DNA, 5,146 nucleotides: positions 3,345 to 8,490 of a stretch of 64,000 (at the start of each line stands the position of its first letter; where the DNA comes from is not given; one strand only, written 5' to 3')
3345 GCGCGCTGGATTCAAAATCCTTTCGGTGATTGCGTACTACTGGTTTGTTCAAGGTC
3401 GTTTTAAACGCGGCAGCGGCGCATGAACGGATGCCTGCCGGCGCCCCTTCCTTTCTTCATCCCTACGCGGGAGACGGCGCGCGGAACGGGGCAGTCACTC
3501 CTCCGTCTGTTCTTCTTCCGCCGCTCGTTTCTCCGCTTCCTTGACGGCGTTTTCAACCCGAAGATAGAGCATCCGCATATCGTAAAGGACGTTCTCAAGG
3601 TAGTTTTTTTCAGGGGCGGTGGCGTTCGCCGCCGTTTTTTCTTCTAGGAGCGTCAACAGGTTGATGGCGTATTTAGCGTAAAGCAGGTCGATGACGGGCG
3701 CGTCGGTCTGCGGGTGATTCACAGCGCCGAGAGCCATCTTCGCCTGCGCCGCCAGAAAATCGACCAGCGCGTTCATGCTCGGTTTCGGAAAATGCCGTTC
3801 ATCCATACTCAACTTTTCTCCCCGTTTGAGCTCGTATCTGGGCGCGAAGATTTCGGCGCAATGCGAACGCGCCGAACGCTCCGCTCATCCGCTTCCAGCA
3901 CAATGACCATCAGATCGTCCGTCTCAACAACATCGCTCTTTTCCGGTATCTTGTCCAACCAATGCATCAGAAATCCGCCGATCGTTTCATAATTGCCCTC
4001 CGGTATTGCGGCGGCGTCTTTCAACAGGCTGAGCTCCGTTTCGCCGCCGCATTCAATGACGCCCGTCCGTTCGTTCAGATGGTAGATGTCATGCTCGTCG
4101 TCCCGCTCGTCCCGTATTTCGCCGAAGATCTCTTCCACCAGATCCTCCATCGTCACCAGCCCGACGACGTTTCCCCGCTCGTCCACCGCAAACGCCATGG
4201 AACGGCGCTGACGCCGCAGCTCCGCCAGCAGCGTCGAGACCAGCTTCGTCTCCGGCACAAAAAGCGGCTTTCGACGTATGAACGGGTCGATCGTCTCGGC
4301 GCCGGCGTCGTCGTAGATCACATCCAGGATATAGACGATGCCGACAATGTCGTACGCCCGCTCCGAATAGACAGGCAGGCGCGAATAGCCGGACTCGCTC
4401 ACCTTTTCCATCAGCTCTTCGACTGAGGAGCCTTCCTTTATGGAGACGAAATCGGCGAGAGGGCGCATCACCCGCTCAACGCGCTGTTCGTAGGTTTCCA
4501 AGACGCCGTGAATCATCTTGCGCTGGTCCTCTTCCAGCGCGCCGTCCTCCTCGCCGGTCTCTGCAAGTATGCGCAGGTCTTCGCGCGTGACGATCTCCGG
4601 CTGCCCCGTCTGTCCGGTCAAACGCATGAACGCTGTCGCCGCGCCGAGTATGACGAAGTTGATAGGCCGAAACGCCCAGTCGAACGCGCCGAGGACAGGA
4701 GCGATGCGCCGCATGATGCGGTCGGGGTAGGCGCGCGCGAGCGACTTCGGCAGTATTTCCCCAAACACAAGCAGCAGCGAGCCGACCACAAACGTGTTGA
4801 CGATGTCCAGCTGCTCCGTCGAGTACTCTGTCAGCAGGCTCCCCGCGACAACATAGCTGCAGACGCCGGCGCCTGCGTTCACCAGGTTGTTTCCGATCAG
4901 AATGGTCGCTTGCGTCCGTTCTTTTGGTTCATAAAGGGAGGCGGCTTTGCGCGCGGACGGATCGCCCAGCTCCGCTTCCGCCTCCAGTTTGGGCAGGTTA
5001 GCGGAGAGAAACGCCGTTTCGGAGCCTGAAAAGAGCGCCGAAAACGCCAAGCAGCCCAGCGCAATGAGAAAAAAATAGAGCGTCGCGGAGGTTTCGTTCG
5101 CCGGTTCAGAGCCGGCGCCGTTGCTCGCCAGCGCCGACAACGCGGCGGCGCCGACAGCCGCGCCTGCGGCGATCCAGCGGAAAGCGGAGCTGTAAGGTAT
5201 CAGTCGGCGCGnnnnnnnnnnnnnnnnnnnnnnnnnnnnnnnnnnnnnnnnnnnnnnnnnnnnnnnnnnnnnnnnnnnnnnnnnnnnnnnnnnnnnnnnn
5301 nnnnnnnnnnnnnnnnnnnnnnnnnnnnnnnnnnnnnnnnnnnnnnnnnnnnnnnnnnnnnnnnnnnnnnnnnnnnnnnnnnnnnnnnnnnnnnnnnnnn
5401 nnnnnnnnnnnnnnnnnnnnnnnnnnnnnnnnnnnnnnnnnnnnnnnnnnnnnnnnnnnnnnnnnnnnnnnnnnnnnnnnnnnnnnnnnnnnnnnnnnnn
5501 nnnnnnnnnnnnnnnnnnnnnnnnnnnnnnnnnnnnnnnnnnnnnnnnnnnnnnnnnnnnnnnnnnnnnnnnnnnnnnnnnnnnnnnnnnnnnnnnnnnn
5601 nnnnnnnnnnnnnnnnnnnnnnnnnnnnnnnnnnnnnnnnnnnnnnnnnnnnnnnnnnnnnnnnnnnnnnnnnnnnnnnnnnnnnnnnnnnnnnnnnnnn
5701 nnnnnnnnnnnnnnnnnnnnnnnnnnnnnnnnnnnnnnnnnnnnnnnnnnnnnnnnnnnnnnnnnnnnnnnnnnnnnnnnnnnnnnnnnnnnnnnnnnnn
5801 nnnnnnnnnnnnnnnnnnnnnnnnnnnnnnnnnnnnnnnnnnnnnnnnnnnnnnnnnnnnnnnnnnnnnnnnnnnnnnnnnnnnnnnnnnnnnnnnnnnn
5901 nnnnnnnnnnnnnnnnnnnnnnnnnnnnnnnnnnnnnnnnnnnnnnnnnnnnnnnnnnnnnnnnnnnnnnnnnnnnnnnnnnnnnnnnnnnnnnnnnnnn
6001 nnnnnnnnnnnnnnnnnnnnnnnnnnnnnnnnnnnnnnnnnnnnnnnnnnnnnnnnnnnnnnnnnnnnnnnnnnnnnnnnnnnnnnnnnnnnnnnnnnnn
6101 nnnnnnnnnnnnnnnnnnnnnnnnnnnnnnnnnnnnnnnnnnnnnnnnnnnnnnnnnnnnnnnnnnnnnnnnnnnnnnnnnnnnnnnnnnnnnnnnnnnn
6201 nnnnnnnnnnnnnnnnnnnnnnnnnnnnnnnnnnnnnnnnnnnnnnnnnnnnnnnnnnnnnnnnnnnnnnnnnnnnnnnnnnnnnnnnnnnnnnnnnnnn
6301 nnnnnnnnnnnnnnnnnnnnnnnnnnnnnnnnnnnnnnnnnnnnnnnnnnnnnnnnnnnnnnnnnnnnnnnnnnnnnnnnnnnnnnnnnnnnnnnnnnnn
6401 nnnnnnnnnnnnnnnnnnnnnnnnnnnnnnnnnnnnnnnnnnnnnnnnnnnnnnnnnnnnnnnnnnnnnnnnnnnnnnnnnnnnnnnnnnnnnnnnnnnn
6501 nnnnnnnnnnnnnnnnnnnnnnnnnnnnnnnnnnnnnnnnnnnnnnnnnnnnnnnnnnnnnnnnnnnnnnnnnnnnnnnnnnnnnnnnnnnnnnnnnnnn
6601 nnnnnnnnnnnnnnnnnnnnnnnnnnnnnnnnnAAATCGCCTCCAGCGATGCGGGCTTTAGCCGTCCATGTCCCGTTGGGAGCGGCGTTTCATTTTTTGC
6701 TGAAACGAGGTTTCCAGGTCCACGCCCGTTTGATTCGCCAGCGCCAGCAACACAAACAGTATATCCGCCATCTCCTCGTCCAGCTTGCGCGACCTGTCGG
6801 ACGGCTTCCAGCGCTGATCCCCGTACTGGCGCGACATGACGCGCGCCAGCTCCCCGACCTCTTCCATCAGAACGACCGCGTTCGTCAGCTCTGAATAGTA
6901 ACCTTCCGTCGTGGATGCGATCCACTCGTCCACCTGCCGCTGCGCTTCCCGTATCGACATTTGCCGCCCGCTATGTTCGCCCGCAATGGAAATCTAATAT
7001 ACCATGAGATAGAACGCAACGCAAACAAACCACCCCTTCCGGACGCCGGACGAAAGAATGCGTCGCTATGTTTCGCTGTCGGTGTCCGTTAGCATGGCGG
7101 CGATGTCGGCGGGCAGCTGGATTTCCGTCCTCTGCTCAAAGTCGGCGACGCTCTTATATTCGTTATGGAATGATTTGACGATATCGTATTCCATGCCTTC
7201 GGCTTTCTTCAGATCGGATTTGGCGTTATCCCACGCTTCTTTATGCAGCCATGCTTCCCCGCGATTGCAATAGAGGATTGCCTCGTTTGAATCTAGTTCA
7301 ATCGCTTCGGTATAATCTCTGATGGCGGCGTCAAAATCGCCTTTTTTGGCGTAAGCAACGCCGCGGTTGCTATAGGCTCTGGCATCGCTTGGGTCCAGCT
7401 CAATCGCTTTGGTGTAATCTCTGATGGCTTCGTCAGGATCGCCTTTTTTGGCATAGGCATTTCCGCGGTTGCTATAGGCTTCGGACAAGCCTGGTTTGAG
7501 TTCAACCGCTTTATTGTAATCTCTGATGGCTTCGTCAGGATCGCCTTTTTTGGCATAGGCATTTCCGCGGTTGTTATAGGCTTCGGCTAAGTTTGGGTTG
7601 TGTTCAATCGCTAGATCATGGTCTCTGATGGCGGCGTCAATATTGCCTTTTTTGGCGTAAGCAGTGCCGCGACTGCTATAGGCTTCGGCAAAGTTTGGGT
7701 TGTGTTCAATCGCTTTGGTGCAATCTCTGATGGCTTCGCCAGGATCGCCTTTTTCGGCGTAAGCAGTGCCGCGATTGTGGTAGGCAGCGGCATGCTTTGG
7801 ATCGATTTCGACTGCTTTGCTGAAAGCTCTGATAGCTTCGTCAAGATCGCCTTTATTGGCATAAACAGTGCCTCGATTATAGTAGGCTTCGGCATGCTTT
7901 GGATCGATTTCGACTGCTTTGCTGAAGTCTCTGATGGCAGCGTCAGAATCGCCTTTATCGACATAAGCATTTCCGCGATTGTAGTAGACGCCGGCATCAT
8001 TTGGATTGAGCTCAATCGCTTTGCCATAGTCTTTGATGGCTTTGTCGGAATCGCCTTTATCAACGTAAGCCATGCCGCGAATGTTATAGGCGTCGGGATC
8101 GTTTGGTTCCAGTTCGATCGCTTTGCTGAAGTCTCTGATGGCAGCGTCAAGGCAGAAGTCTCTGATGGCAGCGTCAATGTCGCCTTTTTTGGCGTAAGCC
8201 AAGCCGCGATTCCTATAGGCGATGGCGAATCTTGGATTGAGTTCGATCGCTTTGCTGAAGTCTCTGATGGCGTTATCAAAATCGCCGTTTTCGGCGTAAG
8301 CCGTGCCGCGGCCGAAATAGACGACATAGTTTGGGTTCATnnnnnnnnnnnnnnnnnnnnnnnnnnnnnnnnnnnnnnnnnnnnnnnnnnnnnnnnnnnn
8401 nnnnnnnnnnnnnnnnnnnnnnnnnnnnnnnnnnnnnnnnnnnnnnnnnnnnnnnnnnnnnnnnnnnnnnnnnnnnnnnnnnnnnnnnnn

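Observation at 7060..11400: Low-GC island with an FRG-domain/TPR gene and a divergent restriction-modification pair: candidate novel defense module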

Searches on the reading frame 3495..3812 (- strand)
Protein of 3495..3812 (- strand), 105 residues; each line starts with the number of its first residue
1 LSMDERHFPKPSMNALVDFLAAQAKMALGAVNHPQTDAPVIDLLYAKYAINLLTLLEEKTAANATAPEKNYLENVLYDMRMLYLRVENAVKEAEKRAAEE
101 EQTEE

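Call 80: search_protein_families(library=pfam, proteins=[window:3495-3812:-], max_evalue=0.001)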
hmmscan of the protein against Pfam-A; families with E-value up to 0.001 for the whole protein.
window:3495-3812:- (105 aa): 1 family
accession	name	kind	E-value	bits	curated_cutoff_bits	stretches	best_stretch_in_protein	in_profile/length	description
PF08899.16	DUF1844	-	1.3e-18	67.3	27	1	12-84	3-75/76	Domain of unknown function (DUF1844)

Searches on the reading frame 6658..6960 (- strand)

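Call 3: search_protein_families(library=pfam, proteins=[window:6658-6960:-], max_evalue=0.01)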
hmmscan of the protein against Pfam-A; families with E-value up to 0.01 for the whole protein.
window:6658-6960:- (100 aa): 5 families
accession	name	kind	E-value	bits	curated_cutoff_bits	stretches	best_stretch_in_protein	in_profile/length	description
PF03819.22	MazG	-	2.6e-11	44.1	22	1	24-96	3-69/74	MazG nucleotide pyrophosphohydrolase domain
PF01503.22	PRA-PH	-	2.7e-07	31.4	21.3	1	5-88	3-81/86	Phosphoribosyl-ATP pyrophosphohydrolase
PF12643.12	MazG-like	-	4.6e-05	24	27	1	31-95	15-68/85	MazG-like family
PF19111.5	DUF5798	-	0.002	18.8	27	1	54-90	42-78/89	Family of unknown function (DUF5798)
PF08761.16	dUTPase_2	-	0.0027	18.4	22.9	1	3-94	5-98/162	dUTPase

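Call 7: search_protein_families(library=ncbifam, proteins=[window:6658-6960:-], max_evalue=0.01)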
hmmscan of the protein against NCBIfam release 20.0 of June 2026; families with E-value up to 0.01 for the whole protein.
window:6658-6960:- (100 aa): 3 families
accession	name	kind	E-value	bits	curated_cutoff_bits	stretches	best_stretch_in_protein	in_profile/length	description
NF007113.1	PRK09562.1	equivalog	0.00068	19.3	208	1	31-96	163-218/251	nucleoside triphosphate pyrophosphohydrolase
NF001613.0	PRK00400.1-5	equivalog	0.0034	17.4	120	1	57-95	57-95/107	phosphoribosyl-ATP diphosphatase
TIGR00444.1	mazG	subfamily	0.0097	15.6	148.3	0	54-96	175-217/248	MazG family protein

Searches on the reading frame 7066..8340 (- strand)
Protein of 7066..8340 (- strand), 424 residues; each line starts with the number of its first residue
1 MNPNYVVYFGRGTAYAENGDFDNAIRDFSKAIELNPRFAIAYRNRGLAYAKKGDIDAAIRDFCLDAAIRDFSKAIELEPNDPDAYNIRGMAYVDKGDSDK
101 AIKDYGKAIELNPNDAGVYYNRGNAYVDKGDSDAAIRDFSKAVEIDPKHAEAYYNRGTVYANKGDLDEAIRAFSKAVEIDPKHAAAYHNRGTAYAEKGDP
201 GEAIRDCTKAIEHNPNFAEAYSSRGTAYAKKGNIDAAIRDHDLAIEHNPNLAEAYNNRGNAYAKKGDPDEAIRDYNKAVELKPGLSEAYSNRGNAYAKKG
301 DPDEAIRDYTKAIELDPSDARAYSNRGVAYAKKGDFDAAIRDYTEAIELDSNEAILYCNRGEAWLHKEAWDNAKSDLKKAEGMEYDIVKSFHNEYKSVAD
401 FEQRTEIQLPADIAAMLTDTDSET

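Call 3: search_protein_families(library=pfam, proteins=[window:7066-8340:-], max_evalue=0.01)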
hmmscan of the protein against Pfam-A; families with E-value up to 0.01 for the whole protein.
window:7066-8340:- (424 aa): 39 families (the best 25 are shown)
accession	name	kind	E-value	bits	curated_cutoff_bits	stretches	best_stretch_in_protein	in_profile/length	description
PF00515.34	TPR_1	-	2e-117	379.1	27.8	10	287-319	2-34/34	Tetratricopeptide repeat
PF07719.23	TPR_2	-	6.8e-94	300.8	27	9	287-319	2-34/34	Tetratricopeptide repeat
PF13414.12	TPR_11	-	7.7e-92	301.2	26.8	10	293-334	1-42/42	TPR repeat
PF13431.12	TPR_17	-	1.2e-82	265.8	24.4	9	139-170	2-33/34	Tetratricopeptide repeat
PF13181.12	TPR_8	-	4.3e-81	260.7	25.7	8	150-183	1-34/34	Tetratricopeptide repeat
PF13432.12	TPR_16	-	1.3e-60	201.8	32.7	7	120-183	1-64/65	Tetratricopeptide repeat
PF13424.12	TPR_12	-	2.7e-48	162.5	30.1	7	251-316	2-75/77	Tetratricopeptide repeat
PF13371.12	TPR_9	-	7.4e-43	144.9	35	7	294-351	3-60/73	Tetratricopeptide repeat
PF13428.12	TPR_14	-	2.2e-40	133.4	23.5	5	151-191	2-42/44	Tetratricopeptide repeat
PF14559.12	TPR_19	-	2.5e-35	121.1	25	6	127-188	2-62/68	Tetratricopeptide repeat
PF13174.12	TPR_6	-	7.8e-30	101.9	26.3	1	151-182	1-32/33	Tetratricopeptide repeat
PF13374.12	TPR_10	-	5.2e-26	90.3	27.5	1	252-281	2-31/42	Tetratricopeptide repeat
PF13176.12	TPR_7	-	1.8e-19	68.5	27.9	1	289-319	2-34/36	Tetratricopeptide repeat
PF13429.12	TPR_15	-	1.1e-18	68.1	26.2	0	290-322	150-182/280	Tetratricopeptide repeat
PF23914.1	TPR_CcmH_CycH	-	1.8e-18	67.3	42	2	248-346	46-147/158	Cytochrome c-type biogenesis protein H TPR domain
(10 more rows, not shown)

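Call 4: search_protein_families(library=padloc, proteins=[window:7066-8340:-], max_evalue=0.01)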
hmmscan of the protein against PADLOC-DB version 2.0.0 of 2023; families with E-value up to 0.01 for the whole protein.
window:7066-8340:- (424 aa): 6 families
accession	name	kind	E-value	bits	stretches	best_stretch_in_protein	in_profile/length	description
PDLC01101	PrimPol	-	1.3e-09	35.3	1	133-206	50-122/490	adaptation polymerase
PDLC01172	TPR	-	1.2e-06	25.7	0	18-109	97-197/448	TPR repeats containing protein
PDLC04781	PDC-M71B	-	0.00022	18.1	0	301-386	131-216/515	-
PDLC01169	TPR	-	0.00041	17.8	0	115-183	108-182/252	TPR repeats containing protein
PDLC02907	TPR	-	0.00069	16.2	0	112-189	610-686/864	-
PDLC04481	PDC-M16B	-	0.0066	13.2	0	104-179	168-242/471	-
